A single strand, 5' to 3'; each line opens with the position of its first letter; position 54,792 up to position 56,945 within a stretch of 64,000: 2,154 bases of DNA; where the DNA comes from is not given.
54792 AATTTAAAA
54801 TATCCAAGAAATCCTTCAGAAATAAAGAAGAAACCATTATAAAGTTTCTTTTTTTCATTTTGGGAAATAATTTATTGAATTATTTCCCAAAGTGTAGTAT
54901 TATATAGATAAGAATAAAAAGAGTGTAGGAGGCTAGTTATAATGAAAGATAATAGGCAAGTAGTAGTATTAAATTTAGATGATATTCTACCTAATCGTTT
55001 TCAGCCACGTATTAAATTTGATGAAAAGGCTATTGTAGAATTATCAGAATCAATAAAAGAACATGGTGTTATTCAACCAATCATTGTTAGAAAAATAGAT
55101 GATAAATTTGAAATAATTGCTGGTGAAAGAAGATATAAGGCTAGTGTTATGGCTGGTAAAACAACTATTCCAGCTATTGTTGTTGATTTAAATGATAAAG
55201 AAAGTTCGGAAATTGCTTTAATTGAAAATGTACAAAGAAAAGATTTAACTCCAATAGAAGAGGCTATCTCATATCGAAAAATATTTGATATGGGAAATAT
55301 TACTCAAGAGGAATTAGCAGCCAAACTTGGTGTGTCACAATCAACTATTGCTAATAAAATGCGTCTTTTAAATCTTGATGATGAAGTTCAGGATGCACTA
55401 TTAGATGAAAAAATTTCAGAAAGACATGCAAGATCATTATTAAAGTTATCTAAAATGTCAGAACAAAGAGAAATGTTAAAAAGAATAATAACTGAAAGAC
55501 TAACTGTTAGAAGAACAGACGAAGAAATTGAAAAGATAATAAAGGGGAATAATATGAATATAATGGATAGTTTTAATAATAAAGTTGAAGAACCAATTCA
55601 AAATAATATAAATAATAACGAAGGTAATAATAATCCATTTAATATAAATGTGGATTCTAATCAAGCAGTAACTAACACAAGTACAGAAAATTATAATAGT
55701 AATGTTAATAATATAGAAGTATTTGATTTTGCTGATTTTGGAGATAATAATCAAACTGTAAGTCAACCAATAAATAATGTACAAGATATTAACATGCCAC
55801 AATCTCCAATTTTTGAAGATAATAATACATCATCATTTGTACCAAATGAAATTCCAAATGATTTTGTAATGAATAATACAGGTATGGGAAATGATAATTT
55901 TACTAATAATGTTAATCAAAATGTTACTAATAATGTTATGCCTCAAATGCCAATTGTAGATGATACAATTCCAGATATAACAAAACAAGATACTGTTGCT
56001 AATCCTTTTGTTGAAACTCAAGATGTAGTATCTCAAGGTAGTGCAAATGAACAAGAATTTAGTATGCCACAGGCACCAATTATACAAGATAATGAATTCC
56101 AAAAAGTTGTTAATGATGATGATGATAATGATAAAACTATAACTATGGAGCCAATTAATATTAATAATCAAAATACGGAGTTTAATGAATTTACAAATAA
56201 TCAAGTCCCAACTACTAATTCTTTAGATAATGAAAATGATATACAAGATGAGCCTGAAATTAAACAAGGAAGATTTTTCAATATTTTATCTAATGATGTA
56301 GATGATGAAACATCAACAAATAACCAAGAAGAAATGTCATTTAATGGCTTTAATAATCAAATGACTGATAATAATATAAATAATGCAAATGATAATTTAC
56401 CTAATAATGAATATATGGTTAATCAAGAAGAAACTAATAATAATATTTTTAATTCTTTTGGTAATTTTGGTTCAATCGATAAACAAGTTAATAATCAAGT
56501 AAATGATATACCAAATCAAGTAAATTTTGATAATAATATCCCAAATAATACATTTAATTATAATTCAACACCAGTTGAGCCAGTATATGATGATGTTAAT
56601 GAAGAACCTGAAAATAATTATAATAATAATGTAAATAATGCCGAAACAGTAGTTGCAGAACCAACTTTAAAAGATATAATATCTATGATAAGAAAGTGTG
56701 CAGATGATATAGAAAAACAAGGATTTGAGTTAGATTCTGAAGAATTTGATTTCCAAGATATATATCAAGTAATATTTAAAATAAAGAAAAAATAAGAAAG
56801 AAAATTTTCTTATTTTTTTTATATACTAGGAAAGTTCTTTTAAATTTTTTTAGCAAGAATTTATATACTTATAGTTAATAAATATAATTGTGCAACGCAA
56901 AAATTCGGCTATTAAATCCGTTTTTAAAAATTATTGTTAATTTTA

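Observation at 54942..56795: Noc/ParB-family protein with a ~400-aa Asn/Gln-rich intrinsically disordered C-terminal tail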

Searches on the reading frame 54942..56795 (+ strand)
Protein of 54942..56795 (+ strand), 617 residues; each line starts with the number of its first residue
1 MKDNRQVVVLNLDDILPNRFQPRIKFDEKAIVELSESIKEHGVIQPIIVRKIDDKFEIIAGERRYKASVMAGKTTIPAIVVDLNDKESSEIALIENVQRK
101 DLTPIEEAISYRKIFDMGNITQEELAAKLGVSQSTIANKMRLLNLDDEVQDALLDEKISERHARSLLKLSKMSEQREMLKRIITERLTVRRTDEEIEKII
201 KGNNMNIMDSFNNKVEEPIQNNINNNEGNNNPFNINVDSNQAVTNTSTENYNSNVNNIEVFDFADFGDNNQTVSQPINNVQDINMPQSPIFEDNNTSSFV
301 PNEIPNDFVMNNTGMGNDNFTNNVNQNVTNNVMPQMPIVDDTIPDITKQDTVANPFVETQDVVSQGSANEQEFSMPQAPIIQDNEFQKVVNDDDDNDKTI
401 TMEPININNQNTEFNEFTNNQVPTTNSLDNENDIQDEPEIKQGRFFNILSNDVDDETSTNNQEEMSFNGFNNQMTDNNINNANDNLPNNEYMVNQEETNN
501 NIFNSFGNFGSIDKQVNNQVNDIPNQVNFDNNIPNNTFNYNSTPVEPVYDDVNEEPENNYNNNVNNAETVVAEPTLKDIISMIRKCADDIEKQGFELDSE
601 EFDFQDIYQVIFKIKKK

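Call 4: search_protein_families(library=pfam, proteins=[window:54942-56795:+], max_evalue=1)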
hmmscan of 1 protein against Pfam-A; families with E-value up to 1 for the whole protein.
window:54942-56795:+ (617 aa): 12 families
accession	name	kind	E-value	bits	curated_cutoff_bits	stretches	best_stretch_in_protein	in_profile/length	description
PF17762.8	HTH_ParB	-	1.1e-32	112.6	22.6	1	100-199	1-100/102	ParB HTH domain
PF02195.25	ParB_N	-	3.7e-31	107.5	26.3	1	7-98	3-95/95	ParB N-terminal domain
PF01381.28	HTH_3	-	4.6e-05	23.8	23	1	116-137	6-27/55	Helix-turn-helix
PF18024.7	HTH_50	-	0.00028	21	27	1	125-142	29-46/50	Helix-turn-helix domain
PF08279.18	HTH_11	-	0.00087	19.6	25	1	118-144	14-40/55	HTH domain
PF01047.28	MarR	-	0.0085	16.4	24.6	1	113-138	11-36/59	MarR family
PF20432.4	Xre-like-HTH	-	0.0097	16.6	25.8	1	111-148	15-53/63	Antitoxin Xre-like helix-turn-helix domain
PF13412.12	HTH_24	-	0.016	15.2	21.9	1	118-139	16-37/48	Winged helix-turn-helix DNA-binding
PF04545.22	Sigma70_r4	-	0.037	14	24.1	1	117-136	18-37/50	Sigma-70, region 4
PF08535.16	KorB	-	0.06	13.8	22.3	1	118-176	2-58/89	KorB domain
PF07022.19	Phage_CI_repr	-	0.064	14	22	1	120-139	12-32/65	Bacteriophage CI repressor helix-turn-helix domain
PF13404.12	HTH_AsnC-type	-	0.074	13.3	27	1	118-139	16-37/42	AsnC-type helix-turn-helix domain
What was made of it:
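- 54942..55556 (+): ParB_N CTPase-type domain plus HTH DNA-binding domain (aa 1-205). It begins directly at the ParB_N core, with no membrane-targeting helix or helix alpha2. GERR (aa 61-64) and ENVQR are invariant in the clade. Pfam, call 4.
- On Noc (nucleoid occlusion protein, TIGR04285): Pfam ParB_N E 3.7e-31 (call 4).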

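Call 5: search_protein_families(library=ncbifam, proteins=[window:54942-56795:+], max_evalue=0.1)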
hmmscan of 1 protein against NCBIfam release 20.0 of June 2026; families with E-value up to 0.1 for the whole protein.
window:54942-56795:+ (617 aa): 10 families
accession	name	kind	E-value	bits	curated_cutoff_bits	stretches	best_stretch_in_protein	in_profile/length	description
TIGR04285.1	nucleoid_noc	exception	1.3e-81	273.8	315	1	6-205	1-200/255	nucleoid occlusion protein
TIGR00180.1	parB_part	domain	2.1e-53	180.9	58.45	1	6-183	4-186/186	ParB/RepB/Spo0J family partition protein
TIGR03734.1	PRTRC_parB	hypoth_equivalog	6.9e-41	140.4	278.6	1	21-209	7-199/555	PRTRC system ParB family protein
TIGR03454.1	partition_RepB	equivalog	1e-17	64.5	201.5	1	2-141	59-199/325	plasmid partitioning protein RepB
NF010406.0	PRK13832.1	subfamily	5.5e-13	48.3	640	1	23-182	21-182/578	plasmid partitioning protein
NF010440.0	PRK13866.1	equivalog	5.4e-08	32.4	522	1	17-119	75-180/336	plasmid partitioning protein RepB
NF053625.1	SerKinSerKArch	equivalog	0.00024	20.3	380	1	23-87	27-94/244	ADP-dependent L-serine kinase SerK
TIGR04381.1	HTH_TypR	domain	0.01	15.8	30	1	124-142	26-44/49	TyrR/PhhR family helix-turn-helix DNA-binding protein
NF007271.0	PRK09726.1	equivalog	0.015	15.3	79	1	116-138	22-44/88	type II toxin-antitoxin system antitoxin HipB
TIGR03070.1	couple_hipB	subfamily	0.055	13.4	71.65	0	119-137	15-33/58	type II toxin-antitoxin system Y4mF family antitoxin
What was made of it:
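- On Noc (nucleoid occlusion protein, TIGR04285): 273.8 bits, matching model positions 1-200 of 255 only (call 5).
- Closest known: KorB. Same: The PRTRC model is far longer than canonical ParB (call 5).
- Closest known: KorB. Different: The window protein matches them only through the N-terminal domains (call 5).
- TIGR04285 scores 273.8 bits over model positions 1-200 (call 5). The protein is below the curated TIGR04285 cut-off (call 5). It has ParB_N and HTH_ParB domains and matches TIGR00180 (calls 4, 5).
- Tried and rejected: Pfam and NCBIfam found nothing in the linker (calls 4, 5).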

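Call 6: find_homologous_proteins(query=window:54942-56795:+, max_evalue=0.00001)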
Query window:54942-56795:+ (617 aa): 7870 proteins with E <= 0.00001 among 8000 candidates; the best 120 are listed.
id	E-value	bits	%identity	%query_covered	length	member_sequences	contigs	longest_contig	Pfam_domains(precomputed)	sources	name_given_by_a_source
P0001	0.0e+0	1297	100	100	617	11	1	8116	PF17762.9,PF02195.27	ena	-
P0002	0.0e+0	1284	99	100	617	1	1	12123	PF17762.9,PF02195.27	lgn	-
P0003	0.0e+0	1281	98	100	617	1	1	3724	PF17762.9,PF02195.27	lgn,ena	-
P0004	0.0e+0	1280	98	100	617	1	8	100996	PF17762.9,PF02195.27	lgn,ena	-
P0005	0.0e+0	1277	98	100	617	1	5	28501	PF17762.9,PF02195.27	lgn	-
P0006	0.0e+0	1277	98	100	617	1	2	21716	PF17762.9,PF02195.27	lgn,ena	-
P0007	0.0e+0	1276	98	100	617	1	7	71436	PF17762.9,PF02195.27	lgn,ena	-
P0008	0.0e+0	1276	98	100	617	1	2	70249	PF17762.9,PF02195.27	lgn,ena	-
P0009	0.0e+0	1276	98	100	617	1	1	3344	PF17762.9,PF02195.27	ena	-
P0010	0.0e+0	1276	98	100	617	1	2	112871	PF17762.9,PF02195.27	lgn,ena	-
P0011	0.0e+0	1274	98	100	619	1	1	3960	PF17762.9,PF02195.27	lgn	-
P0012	0.0e+0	1273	98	100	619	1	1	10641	PF17762.9,PF02195.27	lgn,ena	-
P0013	0.0e+0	1273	98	100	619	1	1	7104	PF17762.9,PF02195.27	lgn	-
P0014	0.0e+0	1273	97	100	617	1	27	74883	PF17762.9,PF02195.27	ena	-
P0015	0.0e+0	1272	97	100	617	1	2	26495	PF17762.9,PF02195.27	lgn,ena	-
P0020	0.0e+0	1270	97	100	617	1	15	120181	PF17762.9,PF02195.27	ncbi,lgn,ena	-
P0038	0.0e+0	1265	97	100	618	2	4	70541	PF17762.9,PF02195.27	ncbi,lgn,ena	-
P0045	0.0e+0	1208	94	100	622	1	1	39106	PF17762.9,PF02195.27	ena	-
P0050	2.1e-221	755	66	100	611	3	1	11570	PF17762.9,PF02195.27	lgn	-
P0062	1.1e-120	422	-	-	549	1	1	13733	PF17762.9,PF02195.27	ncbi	-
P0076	3.2e-112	395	71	43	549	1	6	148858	PF17762.9,PF02195.27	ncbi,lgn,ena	-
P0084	1.4e-99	353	68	39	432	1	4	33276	PF17762.9,PF02195.27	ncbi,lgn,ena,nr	ncbi:MAG: ParB/RepB/Spo0J family partition protein [Bacilli bacterium]|nr:ParB/RepB/Spo0J family par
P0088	6.6e-98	347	42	100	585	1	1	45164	PF17762.9,PF02195.27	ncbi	-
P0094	5.2e-97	344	76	33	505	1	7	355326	PF17762.9,PF02195.27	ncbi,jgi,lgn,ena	jgi:ParB family chromosome partitioning protein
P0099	1.3e-96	343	75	33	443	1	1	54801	PF17762.9,PF02195.27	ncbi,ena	-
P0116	1.7e-95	339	70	34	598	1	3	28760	PF17762.9,PF02195.27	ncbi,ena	-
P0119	2.1e-95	339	70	36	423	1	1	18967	PF17762.9,PF02195.27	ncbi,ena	-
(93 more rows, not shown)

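Call 9: search_solved_structures(query=window:54942-56795:+, max_evalue=0.00001, show_alignments=3)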
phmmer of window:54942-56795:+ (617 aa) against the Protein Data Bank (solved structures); distinct sequences matched with E-value up to 0.00001: 13.
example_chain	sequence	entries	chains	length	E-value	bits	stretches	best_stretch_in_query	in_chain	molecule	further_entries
7ng0_A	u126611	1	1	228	2.1e-58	201.9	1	11-202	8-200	Nucleoid occlusion protein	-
7nfu_A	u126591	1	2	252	2.8e-58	201.5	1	7-202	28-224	Nucleoid occlusion protein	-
7ol9_A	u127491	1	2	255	1.9e-48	169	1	5-201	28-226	Nucleoid occlusion protein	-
1vz0_A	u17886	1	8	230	1.3e-46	162.9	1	6-198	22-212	Chromosome-partitioning protein Spo0J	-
4umk_A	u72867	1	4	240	5.6e-46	160.9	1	6-198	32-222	PROBABLE CHROMOSOME-PARTITIONING PROTEIN PARB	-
6sdk_A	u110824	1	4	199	1.2e-45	159.8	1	10-199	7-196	Stage 0 sporulation protein J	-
7bnk_A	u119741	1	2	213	3.1e-45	158.4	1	7-197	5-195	ParB family protein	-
7o0n_A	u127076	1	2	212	1.9e-44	155.8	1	7-197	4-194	ParB family protein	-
7bnr_A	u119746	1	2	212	2e-44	155.8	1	8-197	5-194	ParB family protein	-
6t1f_A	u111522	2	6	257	8.8e-35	123.9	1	17-194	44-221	Chromosome-partitioning protein ParB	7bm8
6y93_A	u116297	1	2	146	9.7e-26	94.1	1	87-201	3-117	Nucleoid occlusion protein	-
6s6h_A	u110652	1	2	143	2.8e-16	62.8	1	90-195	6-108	Chromosome-partitioning protein ParB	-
8qa8_A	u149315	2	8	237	4.8e-13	52.1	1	10-158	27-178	Transcriptional repressor protein KorB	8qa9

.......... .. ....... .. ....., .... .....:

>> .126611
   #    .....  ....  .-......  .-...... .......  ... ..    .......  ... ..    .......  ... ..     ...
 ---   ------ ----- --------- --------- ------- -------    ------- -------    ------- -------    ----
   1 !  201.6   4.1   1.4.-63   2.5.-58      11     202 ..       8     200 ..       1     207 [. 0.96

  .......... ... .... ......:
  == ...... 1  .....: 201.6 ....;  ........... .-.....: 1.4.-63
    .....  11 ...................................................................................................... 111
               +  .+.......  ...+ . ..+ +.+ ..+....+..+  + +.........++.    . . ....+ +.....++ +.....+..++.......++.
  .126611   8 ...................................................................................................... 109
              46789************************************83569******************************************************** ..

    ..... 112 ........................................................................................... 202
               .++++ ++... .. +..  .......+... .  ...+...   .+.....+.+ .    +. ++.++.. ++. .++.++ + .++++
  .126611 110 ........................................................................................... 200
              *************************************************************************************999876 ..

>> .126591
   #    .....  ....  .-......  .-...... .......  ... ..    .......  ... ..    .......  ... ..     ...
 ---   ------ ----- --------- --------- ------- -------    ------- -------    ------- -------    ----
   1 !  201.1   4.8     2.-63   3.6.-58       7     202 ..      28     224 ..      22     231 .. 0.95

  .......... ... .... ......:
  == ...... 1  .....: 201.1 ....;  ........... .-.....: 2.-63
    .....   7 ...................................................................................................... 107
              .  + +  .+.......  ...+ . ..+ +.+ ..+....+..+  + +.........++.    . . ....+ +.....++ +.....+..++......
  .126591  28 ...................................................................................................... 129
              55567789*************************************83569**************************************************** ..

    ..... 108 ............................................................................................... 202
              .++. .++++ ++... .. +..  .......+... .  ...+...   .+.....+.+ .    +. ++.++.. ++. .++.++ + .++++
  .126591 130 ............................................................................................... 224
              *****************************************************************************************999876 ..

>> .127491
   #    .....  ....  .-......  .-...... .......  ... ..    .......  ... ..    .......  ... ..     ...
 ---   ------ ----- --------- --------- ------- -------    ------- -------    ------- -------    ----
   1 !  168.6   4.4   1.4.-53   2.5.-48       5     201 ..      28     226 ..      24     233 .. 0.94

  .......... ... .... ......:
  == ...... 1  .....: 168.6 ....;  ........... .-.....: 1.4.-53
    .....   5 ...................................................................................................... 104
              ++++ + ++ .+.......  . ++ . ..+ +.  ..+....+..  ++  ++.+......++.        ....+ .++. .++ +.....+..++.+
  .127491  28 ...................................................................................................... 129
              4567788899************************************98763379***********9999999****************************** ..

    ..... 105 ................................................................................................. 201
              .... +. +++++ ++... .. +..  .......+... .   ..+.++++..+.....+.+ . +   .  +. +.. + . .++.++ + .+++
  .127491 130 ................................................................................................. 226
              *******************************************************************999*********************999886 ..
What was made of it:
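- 54942..55556 (+): PDB Noc 7NG0/7NFU at 202 bits against about 160 bits for Spo0J, with query residue 7 aligned to chain residue 28 (call 9).
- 55338..55424 (+): Specificity positions of the recognition helices: Q133, K139, N144 and R161, aligned to B. subtilis Noc Q158, K164, K169 and R186. Alignment to 7OL9 in call 9.
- On Noc (nucleoid occlusion protein, TIGR04285): Q133, K139, N144 and R161 by alignment to 7OL9 (call 9). Query residue 7 aligns to 7NFU residue 28 (call 9).
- On Chromosomal ParB / Spo0J: Q133 and R161 occupy these positions (call 9).
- PDB Noc scores 202 bits against about 160 for Spo0J (call 9). Q133/K139/N144/R161 align to Noc Q158/K164/K169/R186 (call 9).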

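Call 12: find_encoding_contigs(protein=P0094, flank=8000, max_places=3)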
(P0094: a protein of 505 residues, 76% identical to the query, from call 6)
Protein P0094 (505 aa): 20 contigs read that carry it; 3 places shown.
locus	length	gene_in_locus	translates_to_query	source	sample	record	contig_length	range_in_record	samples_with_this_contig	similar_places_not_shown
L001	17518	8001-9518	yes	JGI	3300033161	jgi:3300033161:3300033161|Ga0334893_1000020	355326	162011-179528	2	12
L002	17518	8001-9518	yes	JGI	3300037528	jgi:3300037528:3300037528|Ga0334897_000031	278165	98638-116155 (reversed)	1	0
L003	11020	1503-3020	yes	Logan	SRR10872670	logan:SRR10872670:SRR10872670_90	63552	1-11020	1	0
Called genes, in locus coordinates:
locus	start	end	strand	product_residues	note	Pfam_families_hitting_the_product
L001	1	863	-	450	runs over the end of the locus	PF11638:DnaA_N (weak), PF00308:Bac_DnaA, PF01695:IstB_IS21, PF13173:AAA_14 (weak), PF00004:AAA (weak), PF08299:Bac_DnaA_C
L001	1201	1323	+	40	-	PF00468:Ribosomal_L34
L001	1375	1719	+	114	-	PF00825:Ribonuclease_P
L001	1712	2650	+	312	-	PF02096:60KD_IMP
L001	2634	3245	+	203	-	PF07650:KH_2 (faint), PF13083:KH_KhpA-B, PF01424:R3H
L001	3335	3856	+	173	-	PF01966:HD (weak)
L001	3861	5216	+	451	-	PF10396:TrmE_N, PF00350:Dynamin_N (faint), PF12631:MnmE_helical, PF01926:MMR_HSR1, PF02421:FeoB_N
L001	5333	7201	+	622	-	PF01134:GIDA, PF21680:GIDA_C_1st, PF13932:SAM_GIDA_C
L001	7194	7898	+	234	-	PF02527:GidB, PF13847:Methyltransf_31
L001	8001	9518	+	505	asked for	PF02195:ParB_N, PF17762:HTH_ParB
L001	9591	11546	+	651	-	PF00270:DEAD (faint), PF04851:ResIII, PF17757:UvrB_inter, PF27431:UvrB_3rd, PF00271:Helicase_C, PF12344:UvrB, PF02151:UVR (weak)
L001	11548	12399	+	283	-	PF04055:Radical_SAM, PF13186:SPASM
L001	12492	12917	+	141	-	PF04020:Phage_holin_4_2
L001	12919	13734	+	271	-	PF01790:LGT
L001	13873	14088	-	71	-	PF12844:HTH_19 (weak), PF13560:HTH_31 (weak), PF01381:HTH_3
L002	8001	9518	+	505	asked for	PF02195:ParB_N, PF17762:HTH_ParB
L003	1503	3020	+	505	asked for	PF02195:ParB_N, PF17762:HTH_ParB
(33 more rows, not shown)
